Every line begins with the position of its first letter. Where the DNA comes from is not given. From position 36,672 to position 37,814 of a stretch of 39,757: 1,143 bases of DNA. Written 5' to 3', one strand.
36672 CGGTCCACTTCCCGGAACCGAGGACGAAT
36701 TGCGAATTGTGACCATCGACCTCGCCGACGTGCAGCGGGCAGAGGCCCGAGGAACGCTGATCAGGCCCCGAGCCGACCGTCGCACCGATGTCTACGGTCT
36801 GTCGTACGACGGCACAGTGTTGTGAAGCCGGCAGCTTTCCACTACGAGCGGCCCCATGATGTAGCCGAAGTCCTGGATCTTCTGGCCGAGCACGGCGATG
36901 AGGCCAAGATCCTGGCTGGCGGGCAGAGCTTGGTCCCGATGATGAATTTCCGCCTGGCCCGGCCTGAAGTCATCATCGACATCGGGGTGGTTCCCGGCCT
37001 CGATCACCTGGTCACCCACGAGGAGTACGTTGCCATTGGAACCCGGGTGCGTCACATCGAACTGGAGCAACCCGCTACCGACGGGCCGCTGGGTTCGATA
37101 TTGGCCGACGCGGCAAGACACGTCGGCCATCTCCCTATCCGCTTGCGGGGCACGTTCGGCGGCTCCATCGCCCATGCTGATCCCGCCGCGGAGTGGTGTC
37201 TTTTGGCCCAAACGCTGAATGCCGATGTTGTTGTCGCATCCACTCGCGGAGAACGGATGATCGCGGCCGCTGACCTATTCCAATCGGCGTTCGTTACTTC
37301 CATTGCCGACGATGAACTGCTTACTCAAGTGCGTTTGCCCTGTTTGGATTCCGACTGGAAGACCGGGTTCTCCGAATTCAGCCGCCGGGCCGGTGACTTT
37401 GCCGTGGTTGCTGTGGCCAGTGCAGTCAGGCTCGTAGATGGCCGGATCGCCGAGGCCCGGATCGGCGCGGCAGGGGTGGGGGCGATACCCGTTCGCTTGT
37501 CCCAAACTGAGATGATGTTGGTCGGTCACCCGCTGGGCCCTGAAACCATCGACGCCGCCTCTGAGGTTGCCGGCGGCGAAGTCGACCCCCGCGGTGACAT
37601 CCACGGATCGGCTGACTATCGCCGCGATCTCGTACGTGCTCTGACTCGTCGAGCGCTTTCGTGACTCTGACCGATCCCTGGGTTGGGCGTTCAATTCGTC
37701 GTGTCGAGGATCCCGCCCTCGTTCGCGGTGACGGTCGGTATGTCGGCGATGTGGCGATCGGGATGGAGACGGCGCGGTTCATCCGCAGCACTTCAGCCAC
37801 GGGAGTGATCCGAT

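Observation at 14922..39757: Subunit imbalance: four Mo-hydroxylase catalytic subunits but only two FAD and two 2Fe-2S subunits, in four different arrangements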

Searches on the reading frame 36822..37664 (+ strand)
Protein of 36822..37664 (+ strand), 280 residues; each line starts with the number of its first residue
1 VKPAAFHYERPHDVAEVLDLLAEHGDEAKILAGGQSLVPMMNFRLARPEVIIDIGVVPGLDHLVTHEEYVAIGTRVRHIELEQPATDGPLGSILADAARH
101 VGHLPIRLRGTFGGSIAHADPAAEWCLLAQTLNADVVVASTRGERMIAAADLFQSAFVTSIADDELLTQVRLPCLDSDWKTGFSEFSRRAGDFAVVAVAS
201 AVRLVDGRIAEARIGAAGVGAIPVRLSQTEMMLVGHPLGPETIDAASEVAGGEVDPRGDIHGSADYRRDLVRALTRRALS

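Call 4: search_protein_families(library=pfam, proteins=[window:36822-37664:+], max_evalue=0.01)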
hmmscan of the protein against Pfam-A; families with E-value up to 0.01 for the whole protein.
window:36822-37664:+ (280 aa): 2 families
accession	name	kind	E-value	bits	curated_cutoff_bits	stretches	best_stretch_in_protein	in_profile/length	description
PF00941.27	FAD_binding_5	-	1.1e-38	133.1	27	1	5-173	2-168/170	FAD binding domain in molybdopterin dehydrogenase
PF03450.22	CO_deh_flav_C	-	8.2e-25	87.3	25.5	1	183-279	3-99/102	CO dehydrogenase flavoprotein C-terminal domain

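Call 7: find_encoding_contigs(protein=window:36822-37664:+, flank=10000, max_places=6)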
Protein window:36822-37664:+ (280 aa): 7 contigs read that carry it; 4 places shown.
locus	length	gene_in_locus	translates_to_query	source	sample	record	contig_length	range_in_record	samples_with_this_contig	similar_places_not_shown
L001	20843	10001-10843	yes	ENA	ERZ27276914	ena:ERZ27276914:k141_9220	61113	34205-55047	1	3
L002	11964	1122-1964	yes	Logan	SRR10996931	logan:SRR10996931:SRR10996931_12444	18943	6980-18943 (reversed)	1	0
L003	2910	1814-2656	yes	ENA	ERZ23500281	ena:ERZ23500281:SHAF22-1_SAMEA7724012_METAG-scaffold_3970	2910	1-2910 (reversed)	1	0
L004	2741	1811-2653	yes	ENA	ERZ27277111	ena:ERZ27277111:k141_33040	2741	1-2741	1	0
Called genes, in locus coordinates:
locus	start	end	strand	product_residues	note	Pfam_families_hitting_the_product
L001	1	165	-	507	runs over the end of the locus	PF00005:ABC_tran, PF13304:AAA_21 (faint), PF00005:ABC_tran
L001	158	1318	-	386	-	PF00557:Peptidase_M24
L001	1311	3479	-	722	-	PF01315:Ald_Xan_dh_C, PF02738:MoCoBD_1, PF20256:MoCoBD_2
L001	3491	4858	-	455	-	PF01042:Ribonuc_L-PSP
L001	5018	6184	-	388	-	PF02608:Bmp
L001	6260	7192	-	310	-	PF02653:BPD_transp_2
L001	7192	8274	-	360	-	PF02653:BPD_transp_2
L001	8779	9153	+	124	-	PF00190:Cupin_1 (weak), PF07883:Cupin_2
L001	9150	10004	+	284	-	PF00795:CN_hydrolase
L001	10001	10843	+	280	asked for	PF00941:FAD_binding_5, PF03450:CO_deh_flav_C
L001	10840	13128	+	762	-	PF01315:Ald_Xan_dh_C, PF02738:MoCoBD_1, PF20256:MoCoBD_2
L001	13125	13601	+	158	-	PF00111:Fer2, PF13085:Fer2_3 (weak), PF01799:Fer2_2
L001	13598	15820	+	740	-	PF01315:Ald_Xan_dh_C, PF02738:MoCoBD_1, PF20256:MoCoBD_2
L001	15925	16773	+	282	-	PF00941:FAD_binding_5, PF03450:CO_deh_flav_C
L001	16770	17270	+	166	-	PF00111:Fer2 (weak), PF01799:Fer2_2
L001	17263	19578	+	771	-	PF01315:Ald_Xan_dh_C, PF02738:MoCoBD_1, PF20256:MoCoBD_2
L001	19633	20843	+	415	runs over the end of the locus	PF06792:UPF0261, PF23189:UPF0261_C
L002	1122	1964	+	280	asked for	PF00941:FAD_binding_5, PF03450:CO_deh_flav_C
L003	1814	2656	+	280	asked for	PF00941:FAD_binding_5, PF03450:CO_deh_flav_C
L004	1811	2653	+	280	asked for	PF00941:FAD_binding_5, PF03450:CO_deh_flav_C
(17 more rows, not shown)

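Call 14: search_solved_structures(query=L001:10840-13128:+, max_evalue=1e-60)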
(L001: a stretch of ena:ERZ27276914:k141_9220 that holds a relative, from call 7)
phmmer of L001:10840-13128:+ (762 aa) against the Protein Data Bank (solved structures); distinct sequences matched with E-value up to 1e-60: 7.
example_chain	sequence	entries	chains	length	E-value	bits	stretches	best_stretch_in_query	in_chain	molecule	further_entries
1t3q_B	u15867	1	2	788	9e-139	467.1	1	6-755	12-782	quinoline 2-oxidoreductase large subunit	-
8uem_A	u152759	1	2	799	1.1e-117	397.4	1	9-753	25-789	Carbon monoxide dehydrogenase (Large chain), CoxL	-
7dqx_A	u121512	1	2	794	2.8e-98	333.2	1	6-752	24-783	6-hydroxypseudooxynicotine dehydrogenase complex subunit gamma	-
1ffu_B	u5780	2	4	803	1.7e-96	327.4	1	171-752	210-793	CUTL, MOLYBDOPROTEIN OF CARBON MONOXIDE DEHYDROGENASE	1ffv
1n5w_B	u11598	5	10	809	6e-92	312.3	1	153-746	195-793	Carbon monoxide dehydrogenase large chain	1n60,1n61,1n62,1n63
1zxi_B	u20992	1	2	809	7.8e-92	311.9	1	153-746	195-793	Carbon monoxide dehydrogenase large chain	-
4zoh_A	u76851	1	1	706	8e-90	305.3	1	7-734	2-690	Putative oxidoreductase molybdopterin-binding subunit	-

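Call 15: search_solved_structures(query=L001:13598-15820:+, max_evalue=1e-60)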
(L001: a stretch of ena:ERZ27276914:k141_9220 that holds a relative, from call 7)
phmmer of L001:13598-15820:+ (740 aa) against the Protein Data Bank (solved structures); distinct sequences matched with E-value up to 1e-60: 8.
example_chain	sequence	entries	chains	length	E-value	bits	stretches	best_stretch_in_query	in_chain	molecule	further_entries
7dqx_A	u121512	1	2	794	3.6e-171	574.6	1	2-729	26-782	6-hydroxypseudooxynicotine dehydrogenase complex subunit gamma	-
8uem_A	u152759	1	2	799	9.7e-115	388.1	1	141-734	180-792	Carbon monoxide dehydrogenase (Large chain), CoxL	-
1t3q_B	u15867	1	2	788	3.8e-107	363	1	2-731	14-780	quinoline 2-oxidoreductase large subunit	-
1n5w_B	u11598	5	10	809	9e-88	299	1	146-697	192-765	Carbon monoxide dehydrogenase large chain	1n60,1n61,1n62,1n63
1zxi_B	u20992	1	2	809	1.2e-87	298.6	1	146-697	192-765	Carbon monoxide dehydrogenase large chain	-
1ffu_B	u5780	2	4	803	1.6e-86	294.8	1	142-725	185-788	CUTL, MOLYBDOPROTEIN OF CARBON MONOXIDE DEHYDROGENASE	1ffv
4zoh_A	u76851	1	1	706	3.7e-83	283.7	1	2-724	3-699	Putative oxidoreductase molybdopterin-binding subunit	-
1rm6_A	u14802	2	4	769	5.1e-69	237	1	15-738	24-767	4-hydroxybenzoyl-CoA reductase alpha subunit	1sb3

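Call 16: search_solved_structures(query=L001:17263-19578:+, max_evalue=1e-60)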
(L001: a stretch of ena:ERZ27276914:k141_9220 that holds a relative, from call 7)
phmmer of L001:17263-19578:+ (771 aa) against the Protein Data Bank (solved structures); distinct sequences matched with E-value up to 1e-60: 3.
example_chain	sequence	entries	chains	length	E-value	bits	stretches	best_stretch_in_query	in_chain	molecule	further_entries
1rm6_A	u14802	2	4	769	3.4e-81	276.9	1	21-761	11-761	4-hydroxybenzoyl-CoA reductase alpha subunit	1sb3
2w55_B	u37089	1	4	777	4.1e-64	220.4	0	21-411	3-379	XANTHINE DEHYDROGENASE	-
1jro_B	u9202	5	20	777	1.1e-63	219.1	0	21-411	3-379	xanthine dehydrogenase, chain B | XANTHINE DEHYDROGENASE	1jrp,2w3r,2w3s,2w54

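Call 37: find_related_loci(query=L001:13598-15820:+, collection=metagenome_contigs, flank=10000)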
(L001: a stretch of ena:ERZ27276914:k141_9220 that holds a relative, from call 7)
Query L001:13598-15820:+ (740 aa) in metagenome_contigs; peptide patterns used: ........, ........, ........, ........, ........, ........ (x = any residue, [..] = any of these).
585 stretches matched a pattern; 513 encode a relative of the query (tblastn E <= 1e-3); the best 80 are kept; 80 distinct loci.
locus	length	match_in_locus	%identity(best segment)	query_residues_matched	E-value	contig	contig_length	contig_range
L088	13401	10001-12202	75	1-734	0e+0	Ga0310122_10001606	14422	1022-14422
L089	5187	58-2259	74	1-734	0e+0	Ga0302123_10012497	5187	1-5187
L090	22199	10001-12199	73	1-733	0e+0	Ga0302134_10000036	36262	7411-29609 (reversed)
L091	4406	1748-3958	70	1-737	0e+0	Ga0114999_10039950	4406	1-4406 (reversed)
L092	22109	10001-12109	63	1-739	0e+0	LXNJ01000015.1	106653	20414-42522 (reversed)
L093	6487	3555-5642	63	1-734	0e+0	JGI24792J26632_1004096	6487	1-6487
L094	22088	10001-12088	63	1-734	0e+0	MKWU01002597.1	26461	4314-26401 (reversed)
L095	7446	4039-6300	60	2-733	0e+0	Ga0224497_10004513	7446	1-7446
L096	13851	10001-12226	59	1-732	0e+0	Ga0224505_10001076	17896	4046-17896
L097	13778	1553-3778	59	1-732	0e+0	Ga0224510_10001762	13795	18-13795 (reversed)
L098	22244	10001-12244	60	2-732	0e+0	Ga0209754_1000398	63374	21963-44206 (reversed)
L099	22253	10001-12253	59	2-735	0e+0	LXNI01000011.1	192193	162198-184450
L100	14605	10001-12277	55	2-734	0e+0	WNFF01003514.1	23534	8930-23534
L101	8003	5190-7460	60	1-735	0e+0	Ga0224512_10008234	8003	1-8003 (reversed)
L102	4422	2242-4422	59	2-705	0e+0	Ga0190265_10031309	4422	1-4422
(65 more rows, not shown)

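Call 42: search_protein_families(library=ncbifam, proteins=[L001:10840-13128:+, L001:13598-15820:+, L001:17263-19578:+, L001:13125-13601:+, window:36822-37664:+, L001:15925-16773:+], max_evalue=1e-10)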
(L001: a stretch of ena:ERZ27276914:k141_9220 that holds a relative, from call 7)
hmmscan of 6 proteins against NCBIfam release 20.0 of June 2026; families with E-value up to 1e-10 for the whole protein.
L001:10840-13128:+ (762 aa): 13 families
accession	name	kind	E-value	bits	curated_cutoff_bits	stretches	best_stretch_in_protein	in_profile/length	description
NF041018.1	glyceraldDH_alpha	equivalog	5.9e-159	530.8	790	1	7-751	2-740/741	glyceraldehyde dehydrogenase subunit alpha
NF040766.1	CODH_aero_grp5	exception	2.6e-144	482.3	950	1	7-751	4-781/785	aerobic carbon-monoxide dehydrogenase large subunit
TIGR02416.1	CO_dehy_Mo_lg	equivalog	5.4e-125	418.3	991.15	1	16-751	1-767/770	aerobic carbon-monoxide dehydrogenase large subunit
NF043082.1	XdhA_XDHase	equivalog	4.5e-94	316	780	1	8-754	1-751/758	xanthine dehydrogenase subunit XdhA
TIGR03194.1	4hydrxCoA_A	equivalog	2.2e-90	304.1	994.55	1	14-753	3-744/746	4-hydroxybenzoyl-CoA reductase subunit alpha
NF007426.0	PRK09970.1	equivalog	5.5e-86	289.3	916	1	7-752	5-752/761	xanthine dehydrogenase molybdenum-binding subunit XdhA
TIGR03196.1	pucD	equivalog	4.2e-66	223.8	783.65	1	8-749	3-752/763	xanthine dehydrogenase subunit D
TIGR02965.1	xanthine_xdhB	equivalog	1e-65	222.3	849.5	1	84-754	80-753/758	xanthine dehydrogenase molybdopterin binding subunit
NF045668.1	pterin_aldehy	equivalog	1.3e-59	202.1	1100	1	84-754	265-903/905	molybdopterin-dependent aldehyde oxidoreductase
TIGR03313.1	Se_sel_red_Mo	hypoth_equivalog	4.7e-52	176.8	1101.9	1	146-751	360-945/951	molybdopterin-dependent oxidoreductase Mo/Fe-S-binding subunit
NF041671.1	peri_hyde_PaoC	equivalog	3.9e-47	161.1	1180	1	8-734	18-713/735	aldehyde oxidoreductase molybdenum-binding subunit PaoC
TIGR03311.1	Se_dep_XDH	equivalog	8.3e-44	149.8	830.45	2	8-552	162-687/848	selenium-dependent xanthine dehydrogenase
TIGR02969.1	mam_aldehyde_ox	subfamily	4.1e-27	94.1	1912.3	1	62-735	628-1280/1330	aldehyde oxidase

L001:13598-15820:+ (740 aa): 13 families
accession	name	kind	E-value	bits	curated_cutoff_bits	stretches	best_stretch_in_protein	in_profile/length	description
NF040766.1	CODH_aero_grp5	exception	3.1e-179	597.8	950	2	1-571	4-594/785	aerobic carbon-monoxide dehydrogenase large subunit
NF041018.1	glyceraldDH_alpha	equivalog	1.1e-165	553.1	790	1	2-728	3-739/741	glyceraldehyde dehydrogenase subunit alpha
TIGR02416.1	CO_dehy_Mo_lg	equivalog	8.3e-118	394.6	991.15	2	145-727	163-765/770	aerobic carbon-monoxide dehydrogenase large subunit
TIGR03194.1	4hydrxCoA_A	equivalog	2.6e-107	360.1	994.55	1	15-730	10-743/746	4-hydroxybenzoyl-CoA reductase subunit alpha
NF043082.1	XdhA_XDHase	equivalog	9.6e-95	318.3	780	1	2-734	1-753/758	xanthine dehydrogenase subunit XdhA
NF007426.0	PRK09970.1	equivalog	2.8e-87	293.5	916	1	1-732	5-754/761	xanthine dehydrogenase molybdenum-binding subunit XdhA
TIGR03196.1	pucD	equivalog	1e-71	242.4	783.65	1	2-727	3-752/763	xanthine dehydrogenase subunit D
TIGR03313.1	Se_sel_red_Mo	hypoth_equivalog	2e-69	234.3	1101.9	1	138-714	356-932/951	molybdopterin-dependent oxidoreductase Mo/Fe-S-binding subunit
NF045668.1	pterin_aldehy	equivalog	8.9e-62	209.4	1100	1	27-733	202-904/905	molybdopterin-dependent aldehyde oxidoreductase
TIGR03311.1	Se_dep_XDH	equivalog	3.9e-61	207.2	830.45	1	2-708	162-827/848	selenium-dependent xanthine dehydrogenase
NF041671.1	peri_hyde_PaoC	equivalog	1.3e-56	192.4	1180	1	2-726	18-724/735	aldehyde oxidoreductase molybdenum-binding subunit PaoC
TIGR02965.1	xanthine_xdhB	equivalog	1.4e-56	192.1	849.5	1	16-714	15-730/758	xanthine dehydrogenase molybdopterin binding subunit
TIGR02969.1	mam_aldehyde_ox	subfamily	1.9e-38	131.7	1912.3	1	16-713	590-1279/1330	aldehyde oxidase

L001:17263-19578:+ (771 aa): 13 families
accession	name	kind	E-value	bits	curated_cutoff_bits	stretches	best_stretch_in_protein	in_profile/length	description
TIGR03194.1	4hydrxCoA_A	equivalog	6.5e-119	398.5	994.55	1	28-761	4-745/746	4-hydroxybenzoyl-CoA reductase subunit alpha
NF043082.1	XdhA_XDHase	equivalog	4.1e-117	392.2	780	1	21-765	1-755/758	xanthine dehydrogenase subunit XdhA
TIGR03196.1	pucD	equivalog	9.6e-109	364.8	783.65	2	21-411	3-380/763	xanthine dehydrogenase subunit D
NF007426.0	PRK09970.1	equivalog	4e-108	362.5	916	1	19-764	4-757/761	xanthine dehydrogenase molybdenum-binding subunit XdhA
NF041018.1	glyceraldDH_alpha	equivalog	4.5e-92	309.7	790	1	20-759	2-741/741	glyceraldehyde dehydrogenase subunit alpha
TIGR02965.1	xanthine_xdhB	equivalog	4.5e-91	306.2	849.5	1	31-764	11-756/758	xanthine dehydrogenase molybdopterin binding subunit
NF040766.1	CODH_aero_grp5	exception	7.4e-89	298.9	950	2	17-573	1-576/785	aerobic carbon-monoxide dehydrogenase large subunit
NF045668.1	pterin_aldehy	equivalog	7.3e-80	269.2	1100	1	17-762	171-904/905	molybdopterin-dependent aldehyde oxidoreductase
TIGR03311.1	Se_dep_XDH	equivalog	4.6e-79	266.5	830.45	1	18-550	159-678/848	selenium-dependent xanthine dehydrogenase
TIGR03313.1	Se_sel_red_Mo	hypoth_equivalog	5.6e-71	239.4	1101.9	1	173-762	352-949/951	molybdopterin-dependent oxidoreductase Mo/Fe-S-binding subunit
NF041671.1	peri_hyde_PaoC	equivalog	5.2e-61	206.9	1180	1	17-761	14-730/735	aldehyde oxidoreductase molybdenum-binding subunit PaoC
TIGR02416.1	CO_dehy_Mo_lg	equivalog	5.1e-58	196.9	991.15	2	470-760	480-769/770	aerobic carbon-monoxide dehydrogenase large subunit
TIGR02969.1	mam_aldehyde_ox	subfamily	1.3e-48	165.4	1912.3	1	18-746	573-1281/1330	aldehyde oxidase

L001:13125-13601:+ (158 aa): 10 families
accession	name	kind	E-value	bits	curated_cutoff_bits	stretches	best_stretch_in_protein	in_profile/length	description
NF041020.1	glyceraldDH_gamma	equivalog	5.7e-59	198.4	290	1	8-155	13-159/164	glyceraldehyde dehydrogenase subunit gamma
NF043084.2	XdhC_XDHase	equivalog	8.3e-52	174.7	217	1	8-154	3-149/151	xanthine dehydrogenase subunit XdhC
TIGR03193.1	4hydroxCoAred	equivalog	7.8e-48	162.1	257.8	1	8-153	2-146/148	4-hydroxybenzoyl-CoA reductase subunit gamma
TIGR03198.1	pucE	equivalog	6.5e-47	158.8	254.3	1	7-156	3-150/151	xanthine dehydrogenase subunit E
NF045668.1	pterin_aldehy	equivalog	2.1e-46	158.5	1100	1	9-152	4-149/905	molybdopterin-dependent aldehyde oxidoreductase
NF008514.0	PRK11433.1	equivalog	6.9e-44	149.9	322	1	6-155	51-214/218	aldehyde dehydrogenase iron-sulfur subunit PaoA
TIGR02963.1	xanthine_xdhA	equivalog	2.9e-43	148.2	467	1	16-156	10-159/468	xanthine dehydrogenase small subunit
TIGR03311.1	Se_dep_XDH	equivalog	2.9e-40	138.1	830.45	1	11-152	4-141/848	selenium-dependent xanthine dehydrogenase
NF007387.0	PRK09908.1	equivalog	2.2e-38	131.2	212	1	10-154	11-155/159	xanthine dehydrogenase iron sulfur-binding subunit XdhC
TIGR02969.1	mam_aldehyde_ox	subfamily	1.8e-31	108.6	1912.3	1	11-153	6-159/1330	aldehyde oxidase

window:36822-37664:+ (280 aa): 7 families
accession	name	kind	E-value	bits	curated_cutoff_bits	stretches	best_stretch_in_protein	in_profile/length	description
NF041019.1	glyceraldDH_beta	equivalog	2e-73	247.1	350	1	1-279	1-277/280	glyceraldehyde dehydrogenase subunit beta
NF043083.1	XdhB_XDHase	equivalog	3.6e-33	114.9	310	1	7-279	6-280/289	xanthine dehydrogenase subunit XdhB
NF007427.0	PRK09971.1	equivalog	2.2e-30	105.9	287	1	7-279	6-280/292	xanthine dehydrogenase FAD-binding subunit XdhB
TIGR02963.1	xanthine_xdhA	equivalog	5.2e-29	101.2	467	1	9-277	196-463/468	xanthine dehydrogenase small subunit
TIGR03195.1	4hydrxCoA_B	equivalog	7.2e-22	77.9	404.55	0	131-278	167-315/321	4-hydroxybenzoyl-CoA reductase subunit beta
TIGR03199.1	pucC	equivalog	1.6e-11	44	306.05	1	11-269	1-256/264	xanthine dehydrogenase subunit C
TIGR03312.1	Se_sel_red_FAD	hypoth_equivalog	2.1e-11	43.5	241.5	1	7-270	3-238/257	molybdopterin-dependent oxidoreductase FAD-binding subunit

L001:15925-16773:+ (282 aa): 6 families
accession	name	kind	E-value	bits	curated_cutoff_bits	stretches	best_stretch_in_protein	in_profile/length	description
NF043083.1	XdhB_XDHase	equivalog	2.3e-47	161.5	310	1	2-275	5-285/289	xanthine dehydrogenase subunit XdhB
NF007427.0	PRK09971.1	equivalog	1e-45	156.2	287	1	1-279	4-289/292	xanthine dehydrogenase FAD-binding subunit XdhB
TIGR02963.1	xanthine_xdhA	equivalog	4.1e-37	127.9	467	1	4-268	195-463/468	xanthine dehydrogenase small subunit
NF041019.1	glyceraldDH_beta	equivalog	1.9e-35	122.4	350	1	3-272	7-279/280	glyceraldehyde dehydrogenase subunit beta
TIGR03195.1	4hydrxCoA_B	equivalog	4e-27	95.2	404.55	2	5-115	8-116/321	4-hydroxybenzoyl-CoA reductase subunit beta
TIGR03199.1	pucC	equivalog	4.3e-18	65.6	306.05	1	10-203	4-191/264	xanthine dehydrogenase subunit C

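Call 56: find_homologous_proteins(query=L001:10840-13128:+, max_evalue=1e-100)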
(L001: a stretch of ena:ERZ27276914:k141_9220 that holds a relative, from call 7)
Query L001:10840-13128:+ (762 aa): 7371 proteins with E <= 1e-100 among 8000 candidates; the best 120 are listed.
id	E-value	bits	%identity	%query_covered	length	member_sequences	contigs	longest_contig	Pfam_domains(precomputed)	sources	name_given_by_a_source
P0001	0.0e+0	1564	91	100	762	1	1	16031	PF02738.24,PF20256.4,PF01315.28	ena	-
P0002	0.0e+0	1555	92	100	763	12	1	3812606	PF02738.24,PF20256.4,PF01315.28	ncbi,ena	-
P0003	0.0e+0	1534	90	100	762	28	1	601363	PF02738.24,PF20256.4,PF01315.28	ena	-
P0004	0.0e+0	1530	90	100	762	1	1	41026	PF02738.24,PF20256.4,PF01315.28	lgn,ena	-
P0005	0.0e+0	1522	89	100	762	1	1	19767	PF02738.24,PF20256.4,PF01315.28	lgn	-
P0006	0.0e+0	1506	88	100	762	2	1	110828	PF02738.24,PF20256.4,PF01315.28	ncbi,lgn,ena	-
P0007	0.0e+0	1487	86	100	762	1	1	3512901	PF02738.24,PF20256.4,PF01315.28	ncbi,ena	-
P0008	0.0e+0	1486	86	100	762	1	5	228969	PF02738.24,PF20256.4,PF01315.28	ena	-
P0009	0.0e+0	1483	86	100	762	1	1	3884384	PF02738.24,PF20256.4,PF01315.28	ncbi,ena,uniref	ncbi:xanthine dehydrogenase family protein molybdopterin-binding subunit [Candidatus Poriferisocius 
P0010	0.0e+0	1475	85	100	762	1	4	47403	PF02738.24,PF20256.4,PF01315.28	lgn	-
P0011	0.0e+0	1473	86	100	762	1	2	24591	PF02738.24,PF20256.4,PF01315.28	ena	-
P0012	0.0e+0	1467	85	100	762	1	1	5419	PF02738.24,PF20256.4,PF01315.28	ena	-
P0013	0.0e+0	1467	85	100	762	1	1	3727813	PF02738.24,PF20256.4,PF01315.28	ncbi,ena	-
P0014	0.0e+0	1466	85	100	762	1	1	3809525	PF02738.24,PF20256.4,PF01315.28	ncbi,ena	-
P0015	0.0e+0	1465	85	100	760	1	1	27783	PF02738.24,PF20256.4,PF01315.28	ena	-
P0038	0.0e+0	1076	64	99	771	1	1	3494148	PF02738.24,PF20256.4,PF01315.28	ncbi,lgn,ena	-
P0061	3.1e-289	980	60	99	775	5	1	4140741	PF02738.24,PF20256.4,PF01315.28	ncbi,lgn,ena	-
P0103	1.7e-278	944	57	99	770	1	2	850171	PF02738.24,PF20256.4,PF01315.28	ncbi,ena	-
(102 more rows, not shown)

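Call 57: find_encoding_contigs(protein=P0038, flank=10000, max_places=1)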
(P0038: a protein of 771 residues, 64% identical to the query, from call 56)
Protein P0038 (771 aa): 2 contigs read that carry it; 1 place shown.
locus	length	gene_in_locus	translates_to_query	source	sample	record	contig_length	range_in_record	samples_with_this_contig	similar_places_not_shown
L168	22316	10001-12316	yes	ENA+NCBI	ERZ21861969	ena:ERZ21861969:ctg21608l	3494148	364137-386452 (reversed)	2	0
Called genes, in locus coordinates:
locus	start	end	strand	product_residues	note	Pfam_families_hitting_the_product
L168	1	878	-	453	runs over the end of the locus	PF01042:Ribonuc_L-PSP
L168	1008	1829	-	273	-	PF00857:Isochorismatase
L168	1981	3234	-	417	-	PF02608:Bmp, PF13407:Peripla_BP_4 (faint)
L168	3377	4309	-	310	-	PF02653:BPD_transp_2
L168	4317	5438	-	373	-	PF02653:BPD_transp_2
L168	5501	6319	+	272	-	PF12844:HTH_19 (weak), PF13443:HTH_26 (weak), PF13560:HTH_31, PF01381:HTH_3, PF07883:Cupin_2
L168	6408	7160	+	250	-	PF00106:adh_short, PF08659:KR, PF13561:adh_short_C2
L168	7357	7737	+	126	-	PF07883:Cupin_2 (weak)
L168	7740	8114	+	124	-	PF00190:Cupin_1, PF07883:Cupin_2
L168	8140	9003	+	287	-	PF00795:CN_hydrolase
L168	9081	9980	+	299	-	PF00941:FAD_binding_5, PF03450:CO_deh_flav_C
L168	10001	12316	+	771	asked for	PF01315:Ald_Xan_dh_C (weak), PF02738:MoCoBD_1, PF20256:MoCoBD_2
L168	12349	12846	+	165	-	PF00111:Fer2, PF13085:Fer2_3 (weak), PF01799:Fer2_2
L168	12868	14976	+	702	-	PF01315:Ald_Xan_dh_C, PF02738:MoCoBD_1, PF20256:MoCoBD_2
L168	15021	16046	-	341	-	PF01575:MaoC_dehydratas (faint)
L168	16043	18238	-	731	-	PF00403:HMA, PF00122:E1-E2_ATPase, PF00702:Hydrolase, PF12710:HAD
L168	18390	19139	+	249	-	PF01553:Acyltransferase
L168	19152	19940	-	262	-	PF00106:adh_short, PF08659:KR (weak), PF13561:adh_short_C2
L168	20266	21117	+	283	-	PF11303:DUF3105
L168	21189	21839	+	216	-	-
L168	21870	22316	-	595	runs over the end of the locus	PF02771:Acyl-CoA_dh_N, PF02770:Acyl-CoA_dh_M, PF00441:Acyl-CoA_dh_1, PF22924:ACOX_C_alpha1, PF08028:Acyl-CoA_dh_2, PF12806:Acyl-CoA_dh_C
